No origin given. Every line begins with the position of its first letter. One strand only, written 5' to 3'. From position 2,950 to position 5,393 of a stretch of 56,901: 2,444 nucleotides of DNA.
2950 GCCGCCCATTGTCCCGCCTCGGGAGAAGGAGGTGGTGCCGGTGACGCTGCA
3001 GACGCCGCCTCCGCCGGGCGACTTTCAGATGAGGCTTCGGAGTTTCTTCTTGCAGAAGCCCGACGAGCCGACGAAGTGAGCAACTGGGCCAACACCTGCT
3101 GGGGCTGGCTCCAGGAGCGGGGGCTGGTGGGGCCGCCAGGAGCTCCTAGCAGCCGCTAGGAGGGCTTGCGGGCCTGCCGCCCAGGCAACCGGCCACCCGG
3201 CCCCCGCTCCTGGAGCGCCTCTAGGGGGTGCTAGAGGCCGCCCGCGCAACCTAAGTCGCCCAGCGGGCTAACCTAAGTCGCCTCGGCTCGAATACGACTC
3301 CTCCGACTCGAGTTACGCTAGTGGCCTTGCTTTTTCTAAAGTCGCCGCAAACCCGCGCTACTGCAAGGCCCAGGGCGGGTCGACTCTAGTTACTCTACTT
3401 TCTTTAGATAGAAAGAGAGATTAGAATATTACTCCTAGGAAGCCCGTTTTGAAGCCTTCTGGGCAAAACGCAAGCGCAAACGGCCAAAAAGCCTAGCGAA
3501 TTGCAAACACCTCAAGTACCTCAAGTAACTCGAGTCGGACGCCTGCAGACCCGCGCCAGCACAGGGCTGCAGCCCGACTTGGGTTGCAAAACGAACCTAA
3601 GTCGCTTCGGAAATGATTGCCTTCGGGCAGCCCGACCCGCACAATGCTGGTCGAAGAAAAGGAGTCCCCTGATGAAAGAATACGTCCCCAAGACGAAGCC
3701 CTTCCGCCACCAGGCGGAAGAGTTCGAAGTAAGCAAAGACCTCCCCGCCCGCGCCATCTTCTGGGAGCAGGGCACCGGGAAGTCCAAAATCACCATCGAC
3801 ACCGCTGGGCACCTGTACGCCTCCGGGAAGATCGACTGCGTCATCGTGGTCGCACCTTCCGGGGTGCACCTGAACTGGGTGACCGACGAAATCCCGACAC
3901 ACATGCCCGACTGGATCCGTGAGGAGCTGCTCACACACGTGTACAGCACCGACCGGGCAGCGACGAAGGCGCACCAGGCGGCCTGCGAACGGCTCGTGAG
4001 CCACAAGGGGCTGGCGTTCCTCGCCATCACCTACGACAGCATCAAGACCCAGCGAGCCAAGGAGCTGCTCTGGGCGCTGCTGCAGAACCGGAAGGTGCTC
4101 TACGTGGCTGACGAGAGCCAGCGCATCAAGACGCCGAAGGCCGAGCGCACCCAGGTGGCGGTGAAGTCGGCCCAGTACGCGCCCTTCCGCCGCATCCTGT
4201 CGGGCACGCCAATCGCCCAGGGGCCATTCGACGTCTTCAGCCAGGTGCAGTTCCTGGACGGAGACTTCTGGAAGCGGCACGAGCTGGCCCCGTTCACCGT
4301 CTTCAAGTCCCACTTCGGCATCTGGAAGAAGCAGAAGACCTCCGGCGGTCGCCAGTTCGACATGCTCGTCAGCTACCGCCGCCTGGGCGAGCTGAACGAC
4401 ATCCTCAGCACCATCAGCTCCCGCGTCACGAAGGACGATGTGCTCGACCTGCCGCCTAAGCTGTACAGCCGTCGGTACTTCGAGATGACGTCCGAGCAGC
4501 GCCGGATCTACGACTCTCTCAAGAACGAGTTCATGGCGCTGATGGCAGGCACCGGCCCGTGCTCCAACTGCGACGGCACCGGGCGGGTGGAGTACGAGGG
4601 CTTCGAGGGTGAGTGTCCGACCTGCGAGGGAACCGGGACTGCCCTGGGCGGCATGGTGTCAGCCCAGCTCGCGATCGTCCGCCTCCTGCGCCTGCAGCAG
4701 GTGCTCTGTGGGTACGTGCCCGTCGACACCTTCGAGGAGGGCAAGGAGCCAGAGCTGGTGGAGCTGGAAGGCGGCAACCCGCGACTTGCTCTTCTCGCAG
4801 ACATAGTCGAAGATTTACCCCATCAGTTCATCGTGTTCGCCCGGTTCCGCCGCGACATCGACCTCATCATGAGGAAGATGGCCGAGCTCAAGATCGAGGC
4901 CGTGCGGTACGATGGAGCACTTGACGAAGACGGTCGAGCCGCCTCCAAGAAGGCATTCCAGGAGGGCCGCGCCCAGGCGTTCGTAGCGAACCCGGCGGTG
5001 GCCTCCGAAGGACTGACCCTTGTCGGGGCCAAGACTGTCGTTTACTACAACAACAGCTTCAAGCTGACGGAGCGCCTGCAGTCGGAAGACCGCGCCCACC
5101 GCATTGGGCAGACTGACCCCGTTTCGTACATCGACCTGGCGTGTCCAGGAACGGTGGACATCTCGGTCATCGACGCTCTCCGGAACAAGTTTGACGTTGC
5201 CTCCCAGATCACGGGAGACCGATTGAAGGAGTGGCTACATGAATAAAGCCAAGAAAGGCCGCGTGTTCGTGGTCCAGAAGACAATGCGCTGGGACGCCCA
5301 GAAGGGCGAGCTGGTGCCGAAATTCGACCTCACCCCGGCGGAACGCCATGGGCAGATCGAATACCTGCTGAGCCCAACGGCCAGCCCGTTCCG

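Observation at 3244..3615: Long inverted repeats (IR-A / IR-B, ~370 bp, ~85-95% identity) bracketing the entire 31-kb early region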

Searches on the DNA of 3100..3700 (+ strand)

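Call 5: search_dna_similar(query=window:3100-3700:+, collection=phages, mode=distant, max_rows=30)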
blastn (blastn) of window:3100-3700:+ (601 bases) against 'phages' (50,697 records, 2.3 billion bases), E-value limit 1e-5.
Records with a match: 17; places in all: 40; records where one place covers at least 80% of the query: 11.
Best place of each record, by identity: 95-99% 7; 90-95% 2; 80-90% 3; 60-80% 5.
By first word of the organism name: Pseudomonas 17.
By host as written in the record: Pseudomonas aeruginosa 10; Pseudomonas sp. 4; Pseudomonas aeruginosa PA14 1; Pseudomonas luteola 1; Pseudomonas aeruginosa PAO-1 1.
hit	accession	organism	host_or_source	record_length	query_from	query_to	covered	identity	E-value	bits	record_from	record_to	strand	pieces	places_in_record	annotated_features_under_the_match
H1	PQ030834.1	Pseudomonas phage phiW8-1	Pseudomonas aeruginosa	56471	1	601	100%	96.2%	0e+0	972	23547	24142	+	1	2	record has no annotation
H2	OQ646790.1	Pseudomonas phage PA_LZ03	Pseudomonas aeruginosa PA14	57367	1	601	100%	95.8%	0e+0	963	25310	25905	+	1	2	hypothetical protein | putative helicase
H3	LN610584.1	Pseudomonas phage vB_PaeS_PAO1_Ab19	Pseudomonas aeruginosa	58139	61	601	90%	96.7%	0e+0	886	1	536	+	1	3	record has no annotation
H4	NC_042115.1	Pseudomonas phage vB_PaeS_PAO1_Ab19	Pseudomonas aeruginosa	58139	61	601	90%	96.7%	0e+0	886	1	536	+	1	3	hypothetical protein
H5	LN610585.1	Pseudomonas phage vB_PaeS_PAO1_Ab20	Pseudomonas aeruginosa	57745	61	601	90%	96.3%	0e+0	883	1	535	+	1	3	record has no annotation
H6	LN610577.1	Pseudomonas phage vB_PaeS_PAO1_Ab18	Pseudomonas aeruginosa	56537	61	601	90%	94.8%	0e+0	841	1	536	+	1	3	ORF01: putative DNA helicase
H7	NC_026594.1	Pseudomonas phage vB_PaeS_PAO1_Ab18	Pseudomonas aeruginosa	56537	61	601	90%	94.8%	0e+0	841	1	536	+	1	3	ORF01: putative DNA helicase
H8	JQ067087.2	Pseudomonas phage PaMx11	Pseudomonas aeruginosa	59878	1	601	100%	77.1%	7e-114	416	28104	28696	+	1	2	hypothetical protein | putative helicase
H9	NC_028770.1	Pseudomonas phage PaMx11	Pseudomonas aeruginosa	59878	1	601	100%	77.1%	7e-114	416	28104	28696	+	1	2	hypothetical protein | putative helicase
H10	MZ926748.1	Pseudomonas phage AIIMS-Plu-RaNi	Pseudomonas luteola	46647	1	601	100%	76.7%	5e-110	404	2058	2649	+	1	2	hypothetical protein | putative helicase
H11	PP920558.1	Pseudomonas phage Lucjan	Pseudomonas aeruginosa PAO-1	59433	1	601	100%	75.8%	4e-105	387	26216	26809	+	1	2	hypothetical protein | DNA helicase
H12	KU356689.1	Pseudomonas phage ZC01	Pseudomonas aeruginosa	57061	203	601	66%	98.7%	0e+0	698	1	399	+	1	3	hypothetical protein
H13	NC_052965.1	Pseudomonas phage ZC01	Pseudomonas aeruginosa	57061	203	601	66%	98.7%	0e+0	698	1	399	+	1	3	hypothetical protein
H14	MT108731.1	Pseudomonas phage Epa43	Pseudomonas sp.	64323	207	327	20%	73.6%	4e-9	68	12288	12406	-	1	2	none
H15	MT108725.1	Pseudomonas phage Epa5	Pseudomonas sp.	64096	213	318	18%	83.0%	5e-21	107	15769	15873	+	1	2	none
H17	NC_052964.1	Pseudomonas phage Epa5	Pseudomonas sp.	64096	213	318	18%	83.0%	5e-21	107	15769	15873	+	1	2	none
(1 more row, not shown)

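Call 7: get_annotated_region(hit=H2, flank=3000)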
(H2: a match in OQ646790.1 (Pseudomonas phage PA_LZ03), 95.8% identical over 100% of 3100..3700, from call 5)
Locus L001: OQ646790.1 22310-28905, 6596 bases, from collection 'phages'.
description: Pseudomonas phage PA_LZ03, complete genome.
organism: Pseudomonas phage PA_LZ03 (NCBI taxid 3041206)
taxonomy: Viruses; Duplodnaviria; Heunggongvirae; Uroviricota; Caudoviricetes; Mesyanzhinovviridae; Bradleyvirinae; Abidjanvirus
host: Pseudomonas aeruginosa PA14; source: -; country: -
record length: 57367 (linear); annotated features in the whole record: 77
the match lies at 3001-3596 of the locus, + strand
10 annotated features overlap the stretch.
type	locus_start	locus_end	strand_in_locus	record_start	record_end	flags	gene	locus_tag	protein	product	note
CDS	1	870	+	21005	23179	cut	-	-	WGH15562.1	virion structural protein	-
CDS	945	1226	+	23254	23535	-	-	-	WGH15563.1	virion structural protein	-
CDS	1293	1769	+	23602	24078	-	-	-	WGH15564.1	putative membrane protein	-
CDS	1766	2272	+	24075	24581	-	-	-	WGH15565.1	putative endolysin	-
CDS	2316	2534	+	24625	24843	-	-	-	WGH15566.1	putative membrane protein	-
CDS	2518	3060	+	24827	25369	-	-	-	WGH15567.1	hypothetical protein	hypothetical protein PaMx11_37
CDS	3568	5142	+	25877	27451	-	-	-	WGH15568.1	putative helicase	-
CDS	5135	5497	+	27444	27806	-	-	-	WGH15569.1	hypothetical protein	hypothetical protein ORF042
CDS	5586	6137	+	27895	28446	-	-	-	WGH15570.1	hypothetical protein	hypothetical protein ORF043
CDS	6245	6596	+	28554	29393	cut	-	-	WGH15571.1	hypothetical protein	hypothetical protein ORF044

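Call 14: get_annotated_region(hit=H9, flank=1500)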
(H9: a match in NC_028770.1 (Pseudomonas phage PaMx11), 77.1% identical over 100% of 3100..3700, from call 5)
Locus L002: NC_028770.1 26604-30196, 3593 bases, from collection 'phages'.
description: Pseudomonas phage PaMx11, complete genome.
organism: Pseudomonas phage PaMx11 (NCBI taxid 1175657)
taxonomy: Viruses; Duplodnaviria; Heunggongvirae; Uroviricota; Caudoviricetes; Mesyanzhinovviridae; Bradleyvirinae; Abidjanvirus; Pseudomonas virus PaMx11
host: Pseudomonas aeruginosa; source: environmental water sample; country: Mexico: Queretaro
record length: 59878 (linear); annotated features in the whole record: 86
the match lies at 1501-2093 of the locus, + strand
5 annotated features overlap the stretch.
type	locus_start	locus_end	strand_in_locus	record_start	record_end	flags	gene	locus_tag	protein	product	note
CDS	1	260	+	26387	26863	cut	-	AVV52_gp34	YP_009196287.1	hypothetical protein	Single transmembrane domain found with TMHMM and Phobius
CDS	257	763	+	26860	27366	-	-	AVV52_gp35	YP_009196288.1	baseplate hub subunit and tail lysozyme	-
CDS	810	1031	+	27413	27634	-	-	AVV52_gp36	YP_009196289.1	holin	Two transmembrane domains found with TMHMM and Phobius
CDS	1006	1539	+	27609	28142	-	-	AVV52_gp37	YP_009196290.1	hypothetical protein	-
CDS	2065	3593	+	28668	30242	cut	-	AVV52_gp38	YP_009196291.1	putative helicase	-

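Call 16: get_annotated_region(hit=H11, flank=1500)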
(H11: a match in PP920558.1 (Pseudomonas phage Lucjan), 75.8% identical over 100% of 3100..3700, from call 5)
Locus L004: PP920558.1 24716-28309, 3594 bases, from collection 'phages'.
description: Pseudomonas phage Lucjan, complete genome.
organism: Pseudomonas phage Lucjan (NCBI taxid 3233246)
taxonomy: Viruses; Duplodnaviria; Heunggongvirae; Uroviricota; Caudoviricetes; Mesyanzhinovviridae; Bradleyvirinae; Abidjanvirus
host: Pseudomonas aeruginosa PAO-1; source: wastewater from mink farm; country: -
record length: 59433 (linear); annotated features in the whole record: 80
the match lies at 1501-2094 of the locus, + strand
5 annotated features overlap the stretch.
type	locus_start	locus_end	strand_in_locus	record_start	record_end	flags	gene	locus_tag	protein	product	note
CDS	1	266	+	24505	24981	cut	-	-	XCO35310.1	hypothetical protein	-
CDS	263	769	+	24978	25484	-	-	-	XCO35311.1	hypothetical protein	-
CDS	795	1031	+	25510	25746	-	-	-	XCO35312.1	hypothetical protein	-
CDS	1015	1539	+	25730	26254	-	-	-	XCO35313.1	hypothetical protein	-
CDS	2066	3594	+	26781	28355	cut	-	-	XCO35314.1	DNA helicase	-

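Call 18: get_annotated_region(hit=H10, flank=1500)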
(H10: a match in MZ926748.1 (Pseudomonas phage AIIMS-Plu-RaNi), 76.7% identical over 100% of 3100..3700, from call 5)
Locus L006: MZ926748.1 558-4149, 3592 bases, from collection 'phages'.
description: Pseudomonas phage AIIMS-Plu-RaNi, complete genome.
organism: Pseudomonas phage AIIMS-Plu-RaNi (NCBI taxid 2873380)
taxonomy: Viruses; Duplodnaviria; Heunggongvirae; Uroviricota; Caudoviricetes; Mesyanzhinovviridae; Bradleyvirinae; Abidjanvirus
host: Pseudomonas luteola; source: sewage water; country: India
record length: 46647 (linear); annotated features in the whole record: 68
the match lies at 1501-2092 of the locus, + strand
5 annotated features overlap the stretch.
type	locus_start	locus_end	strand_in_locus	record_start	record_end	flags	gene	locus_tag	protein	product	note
CDS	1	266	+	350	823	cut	-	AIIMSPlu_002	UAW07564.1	hypothetical protein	-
CDS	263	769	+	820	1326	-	-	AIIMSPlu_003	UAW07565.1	putative endolysin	-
CDS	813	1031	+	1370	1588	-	-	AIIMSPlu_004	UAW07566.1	hypothetical protein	-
CDS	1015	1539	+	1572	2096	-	-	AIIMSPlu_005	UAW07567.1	hypothetical protein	-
CDS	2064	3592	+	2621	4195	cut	-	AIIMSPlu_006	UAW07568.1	putative helicase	-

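Call 20: get_annotated_region(hit=H17, flank=3000)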
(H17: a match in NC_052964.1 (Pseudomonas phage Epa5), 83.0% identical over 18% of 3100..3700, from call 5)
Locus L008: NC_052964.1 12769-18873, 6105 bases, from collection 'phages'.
description: Pseudomonas phage Epa5, complete genome.
organism: Pseudomonas phage Epa5 (NCBI taxid 2719575)
taxonomy: Viruses; Duplodnaviria; Heunggongvirae; Uroviricota; Caudoviricetes; Mesyanzhinovviridae; Bradleyvirinae; Epaquintavirus; Epaquintavirus Epa5
host: Pseudomonas sp.; source: -; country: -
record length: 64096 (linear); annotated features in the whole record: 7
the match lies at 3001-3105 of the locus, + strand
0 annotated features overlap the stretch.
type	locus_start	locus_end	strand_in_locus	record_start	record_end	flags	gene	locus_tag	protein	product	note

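Call 21: get_annotated_region(hit=H14, flank=3000)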
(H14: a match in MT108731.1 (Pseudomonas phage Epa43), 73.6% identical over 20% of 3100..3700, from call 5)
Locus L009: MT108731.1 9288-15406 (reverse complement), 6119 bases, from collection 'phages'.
description: Pseudomonas phage Epa43, complete genome.
organism: Pseudomonas phage Epa43 (NCBI taxid 2719574)
taxonomy: Viruses; Duplodnaviria; Heunggongvirae; Uroviricota; Caudoviricetes; Mesyanzhinovviridae; Bradleyvirinae; Epaquintavirus
host: Pseudomonas sp.; source: -; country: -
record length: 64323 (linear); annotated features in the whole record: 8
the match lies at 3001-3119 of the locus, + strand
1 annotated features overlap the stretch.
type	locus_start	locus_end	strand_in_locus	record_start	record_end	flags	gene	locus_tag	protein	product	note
CDS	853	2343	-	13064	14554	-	-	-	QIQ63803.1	hypothetical protein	ORF46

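Call 23: get_annotated_region(hit=H1, flank=1500)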
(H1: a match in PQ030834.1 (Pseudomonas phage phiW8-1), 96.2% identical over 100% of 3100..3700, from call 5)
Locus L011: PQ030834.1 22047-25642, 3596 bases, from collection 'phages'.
description: UNVERIFIED: Pseudomonas phage phiW8-1, complete genome.
organism: Pseudomonas phage phiW8-1 (NCBI taxid 3234286)
taxonomy: Viruses; Duplodnaviria; Heunggongvirae; Uroviricota; Caudoviricetes
host: Pseudomonas aeruginosa; source: sewage; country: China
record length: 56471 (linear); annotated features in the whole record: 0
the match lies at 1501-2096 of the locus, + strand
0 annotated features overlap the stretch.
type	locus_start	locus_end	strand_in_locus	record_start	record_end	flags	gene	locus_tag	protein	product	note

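Call 69: search_rna_families(source=window, start=3150, end=3700, threshold=evalue, max_evalue=1)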
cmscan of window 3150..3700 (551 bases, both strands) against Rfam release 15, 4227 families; matches with E-value up to 1: 0.
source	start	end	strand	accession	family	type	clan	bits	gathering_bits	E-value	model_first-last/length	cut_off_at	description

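Call 83: get_annotated_region(hit=H7, flank=300)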
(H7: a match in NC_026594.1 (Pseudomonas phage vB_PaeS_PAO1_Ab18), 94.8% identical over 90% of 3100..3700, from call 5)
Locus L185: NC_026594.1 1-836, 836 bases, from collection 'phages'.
description: Pseudomonas phage vB_PaeS_PAO1_Ab18, complete genome.
organism: Pseudomonas phage vB_PaeS_PAO1_Ab18 (NCBI taxid 1548905)
taxonomy: Viruses; Duplodnaviria; Heunggongvirae; Uroviricota; Caudoviricetes; Mesyanzhinovviridae; Bradleyvirinae; Abidjanvirus; Pseudomonas virus Ab18
host: Pseudomonas aeruginosa; source: sewage water sample; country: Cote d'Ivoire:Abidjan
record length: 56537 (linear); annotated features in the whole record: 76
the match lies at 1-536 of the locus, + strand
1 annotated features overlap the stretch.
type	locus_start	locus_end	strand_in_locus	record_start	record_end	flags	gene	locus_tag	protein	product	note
CDS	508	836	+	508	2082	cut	ORF01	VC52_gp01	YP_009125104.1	putative DNA helicase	-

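Call 84: get_annotated_region(hit=H4, flank=300)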
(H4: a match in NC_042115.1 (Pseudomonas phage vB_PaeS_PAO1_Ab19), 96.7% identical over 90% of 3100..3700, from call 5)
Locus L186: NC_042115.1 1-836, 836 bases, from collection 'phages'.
description: Pseudomonas phage vB_PaeS_PAO1_Ab19, complete genome.
organism: Pseudomonas phage vB_PaeS_PAO1_Ab19 (NCBI taxid 1548912)
taxonomy: Viruses; Duplodnaviria; Heunggongvirae; Uroviricota; Caudoviricetes; Mesyanzhinovviridae; Bradleyvirinae; Abidjanvirus; Pseudomonas virus Ab19
host: Pseudomonas aeruginosa; source: -; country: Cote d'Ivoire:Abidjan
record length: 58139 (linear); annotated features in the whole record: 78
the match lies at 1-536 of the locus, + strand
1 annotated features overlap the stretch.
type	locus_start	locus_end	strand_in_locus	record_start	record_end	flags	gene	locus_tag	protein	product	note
CDS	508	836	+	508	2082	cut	-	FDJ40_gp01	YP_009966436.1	hypothetical protein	-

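Call 85: get_annotated_region(hit=H5, flank=300)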
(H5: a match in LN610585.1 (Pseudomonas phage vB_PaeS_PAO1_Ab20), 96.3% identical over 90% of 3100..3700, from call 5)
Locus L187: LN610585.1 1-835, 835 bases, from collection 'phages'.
description: Pseudomonas phage vB_PaeS_PAO1_Ab20, complete genome.
organism: Pseudomonas phage vB_PaeS_PAO1_Ab20 (NCBI taxid 1548913)
taxonomy: Viruses; Duplodnaviria; Heunggongvirae; Uroviricota; Caudoviricetes; Mesyanzhinovviridae; Bradleyvirinae; Abidjanvirus; Pseudomonas virus Ab18
host: Pseudomonas aeruginosa; source: -; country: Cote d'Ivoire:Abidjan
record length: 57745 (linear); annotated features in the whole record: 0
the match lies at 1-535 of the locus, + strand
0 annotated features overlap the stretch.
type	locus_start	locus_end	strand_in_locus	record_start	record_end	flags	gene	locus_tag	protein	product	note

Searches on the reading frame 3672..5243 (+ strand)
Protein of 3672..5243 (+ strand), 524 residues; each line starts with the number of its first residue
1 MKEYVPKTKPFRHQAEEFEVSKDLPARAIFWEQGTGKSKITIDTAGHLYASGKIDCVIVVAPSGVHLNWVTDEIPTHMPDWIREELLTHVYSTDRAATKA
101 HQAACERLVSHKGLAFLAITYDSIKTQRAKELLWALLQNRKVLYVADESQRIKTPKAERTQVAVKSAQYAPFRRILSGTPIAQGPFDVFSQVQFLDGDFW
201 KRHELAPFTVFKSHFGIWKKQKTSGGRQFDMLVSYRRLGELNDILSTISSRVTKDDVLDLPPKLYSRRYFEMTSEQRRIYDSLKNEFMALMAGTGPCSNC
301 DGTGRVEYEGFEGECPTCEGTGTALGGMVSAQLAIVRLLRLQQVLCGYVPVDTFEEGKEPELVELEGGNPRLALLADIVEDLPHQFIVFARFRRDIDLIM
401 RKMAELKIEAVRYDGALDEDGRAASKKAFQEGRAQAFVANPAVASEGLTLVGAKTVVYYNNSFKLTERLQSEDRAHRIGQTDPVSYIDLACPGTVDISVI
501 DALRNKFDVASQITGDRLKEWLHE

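Call 62: find_related_loci(query=window:3672-5243:+, collection=viral_contigs, flank=2500)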
Query window:3672-5243:+ (524 aa) in viral_contigs; peptide patterns used: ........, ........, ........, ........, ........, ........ (x = any residue, [..] = any of these).
15 stretches matched a pattern; 5 encode a relative of the query (tblastn E <= 1e-3); 3 distinct loci.
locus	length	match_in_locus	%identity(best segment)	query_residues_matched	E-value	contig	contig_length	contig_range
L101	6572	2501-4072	94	1-524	0e+0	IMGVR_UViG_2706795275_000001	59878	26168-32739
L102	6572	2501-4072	81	1-524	0e+0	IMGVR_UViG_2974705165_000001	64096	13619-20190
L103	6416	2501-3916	51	7-522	2e-165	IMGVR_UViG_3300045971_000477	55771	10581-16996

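Call 64: find_related_loci(query=A5, collection=viral_contigs, flank=2000)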
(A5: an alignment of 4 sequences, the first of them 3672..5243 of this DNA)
Query A5 (524 aa) in viral_contigs; peptide patterns used: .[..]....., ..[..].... (x = any residue, [..] = any of these).
351 stretches matched a pattern; 114 encode a relative of the query (tblastn E <= 1e-3); the best 80 are kept; 78 distinct loci.
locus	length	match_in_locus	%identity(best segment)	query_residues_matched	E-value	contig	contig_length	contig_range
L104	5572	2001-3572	94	1-524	0e+0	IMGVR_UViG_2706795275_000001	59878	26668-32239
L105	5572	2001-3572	81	1-524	0e+0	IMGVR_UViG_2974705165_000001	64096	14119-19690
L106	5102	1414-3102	51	3-522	1e-178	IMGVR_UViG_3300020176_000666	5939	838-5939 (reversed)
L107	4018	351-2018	51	3-524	0e+0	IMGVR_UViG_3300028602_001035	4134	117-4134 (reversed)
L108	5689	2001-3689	50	3-522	3e-174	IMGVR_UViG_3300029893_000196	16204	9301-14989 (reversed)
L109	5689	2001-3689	50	3-522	6e-174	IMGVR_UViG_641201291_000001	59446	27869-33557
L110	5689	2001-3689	50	3-522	1e-173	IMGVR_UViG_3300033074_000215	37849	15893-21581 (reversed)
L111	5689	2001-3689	50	3-522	5e-173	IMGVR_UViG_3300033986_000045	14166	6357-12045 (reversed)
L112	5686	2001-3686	49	4-522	7e-172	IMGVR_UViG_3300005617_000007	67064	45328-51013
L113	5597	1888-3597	50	3-522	1e-169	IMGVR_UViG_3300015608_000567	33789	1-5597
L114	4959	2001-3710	50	3-522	5e-170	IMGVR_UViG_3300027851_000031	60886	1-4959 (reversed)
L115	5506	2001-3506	51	2-522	1e-166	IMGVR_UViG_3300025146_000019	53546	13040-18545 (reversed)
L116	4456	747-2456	49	4-524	2e-167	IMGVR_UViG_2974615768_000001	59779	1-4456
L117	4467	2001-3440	49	3-521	3e-166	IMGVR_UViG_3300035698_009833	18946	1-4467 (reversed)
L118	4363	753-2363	50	29-522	6e-164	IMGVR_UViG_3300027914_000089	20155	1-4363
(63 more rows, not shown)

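Call 68: search_protein_families(library=pfam, proteins=[window:3672-5243:+], max_evalue=0.01)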
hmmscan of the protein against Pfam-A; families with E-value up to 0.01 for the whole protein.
window:3672-5243:+ (524 aa): 4 families
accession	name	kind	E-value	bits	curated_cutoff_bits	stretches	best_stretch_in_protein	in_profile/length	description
PF00176.29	SNF2-rel_dom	-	1.3e-15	57.8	24.9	1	32-287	25-258/290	SNF2-related domain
PF00271.37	Helicase_C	-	1.6e-13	51.3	23.5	1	375-479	6-110/110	Helicase conserved C-terminal domain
PF15777.11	Anti-TRAP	-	0.0021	18.5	32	1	296-325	12-43/59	Tryptophan RNA-binding attenuator protein inhibitory protein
PF00684.25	DnaJ_CXXCXGXG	-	0.0031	18.2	32.7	1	297-323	1-26/65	DnaJ central domain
